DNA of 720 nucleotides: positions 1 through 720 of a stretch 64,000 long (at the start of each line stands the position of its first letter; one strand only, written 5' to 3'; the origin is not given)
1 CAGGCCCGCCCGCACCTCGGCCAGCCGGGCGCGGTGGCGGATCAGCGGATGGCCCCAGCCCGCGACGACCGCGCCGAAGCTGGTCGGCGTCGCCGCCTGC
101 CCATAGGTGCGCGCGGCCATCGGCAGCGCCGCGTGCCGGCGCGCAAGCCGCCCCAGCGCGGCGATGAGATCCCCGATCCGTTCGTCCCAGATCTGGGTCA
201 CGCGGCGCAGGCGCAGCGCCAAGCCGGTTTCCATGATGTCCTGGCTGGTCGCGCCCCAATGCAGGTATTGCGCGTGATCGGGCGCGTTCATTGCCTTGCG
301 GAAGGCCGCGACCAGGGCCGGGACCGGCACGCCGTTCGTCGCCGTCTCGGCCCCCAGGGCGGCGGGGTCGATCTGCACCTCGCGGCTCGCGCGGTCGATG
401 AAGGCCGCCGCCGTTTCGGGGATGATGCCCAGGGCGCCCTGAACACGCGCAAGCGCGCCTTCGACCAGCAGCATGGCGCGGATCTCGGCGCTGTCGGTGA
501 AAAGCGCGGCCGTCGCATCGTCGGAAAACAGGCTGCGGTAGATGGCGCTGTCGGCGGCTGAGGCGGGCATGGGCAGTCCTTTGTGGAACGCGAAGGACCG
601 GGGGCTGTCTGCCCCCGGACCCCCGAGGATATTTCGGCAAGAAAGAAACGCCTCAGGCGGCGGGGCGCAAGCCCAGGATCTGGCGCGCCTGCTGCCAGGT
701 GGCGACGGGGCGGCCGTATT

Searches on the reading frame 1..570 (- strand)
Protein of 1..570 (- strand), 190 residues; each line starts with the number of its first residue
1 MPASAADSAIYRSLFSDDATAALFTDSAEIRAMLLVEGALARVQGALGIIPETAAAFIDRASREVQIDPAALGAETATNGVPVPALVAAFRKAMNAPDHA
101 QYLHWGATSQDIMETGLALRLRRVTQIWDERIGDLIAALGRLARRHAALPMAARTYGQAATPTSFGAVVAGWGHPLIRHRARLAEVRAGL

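Call 6: search_protein_families(library=pfam, proteins=[window:1-570:-])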
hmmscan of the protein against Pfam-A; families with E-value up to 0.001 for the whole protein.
window:1-570:- (190 aa): 1 family
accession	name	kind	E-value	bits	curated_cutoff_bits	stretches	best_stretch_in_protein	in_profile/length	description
PF00206.25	Lyase_1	-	5.6e-16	59.3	27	1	19-187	9-190/312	Lyase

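Call 7: search_protein_families(library=ncbifam, proteins=[window:1-570:-])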
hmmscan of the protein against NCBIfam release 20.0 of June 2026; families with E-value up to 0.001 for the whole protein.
window:1-570:- (190 aa): 11 families
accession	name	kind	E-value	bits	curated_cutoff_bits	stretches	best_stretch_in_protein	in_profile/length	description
TIGR02426.1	protocat_pcaB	equivalog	1.6e-51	175.2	355.75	1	11-188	2-178/338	3-carboxy-cis,cis-muconate cycloisomerase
NF004631.0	PRK05975.1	equivalog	2.2e-46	158.5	371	1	1-187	1-186/352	3-carboxy-cis,cis-muconate cycloisomerase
NF006554.0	PRK09053.1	equivalog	2.1e-44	152.1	595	1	8-188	6-188/453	3-carboxy-cis,cis-muconate cycloisomerase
NF006500.1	PRK08937.2-4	subfamily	4.7e-40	137.7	626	1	6-188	5-186/448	adenylosuccinate lyase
NF052536.2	CoM_syn_XcbD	exception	2.4e-37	128.7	600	1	4-188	3-186/443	3-sulfopropionylcysteine synthase XcbD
NF052556.1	NtrsucLyaStm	equivalog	5.2e-29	101.4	650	1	21-189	28-198/466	nitrosuccinate lyase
TIGR00928.1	purB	equivalog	5.8e-26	91.3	326.2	1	21-188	11-176/436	adenylosuccinate lyase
NF006764.0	PRK09285.1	equivalog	3.1e-14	52.2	446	1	91-187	105-202/456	adenylosuccinate lyase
NF052535.1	CoM_syn_XcbC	exception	8.6e-08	31.4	575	1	102-186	104-188/495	2-phosphosulfolactate phosphatase XcbC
NF008909.0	PRK12273.1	subfamily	0.00028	19.9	510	0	110-188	144-222/474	aspartate ammonia-lyase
NF009089.0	PRK12425.1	equivalog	0.00092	18.1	840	0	107-171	136-201/464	class II fumarate hydratase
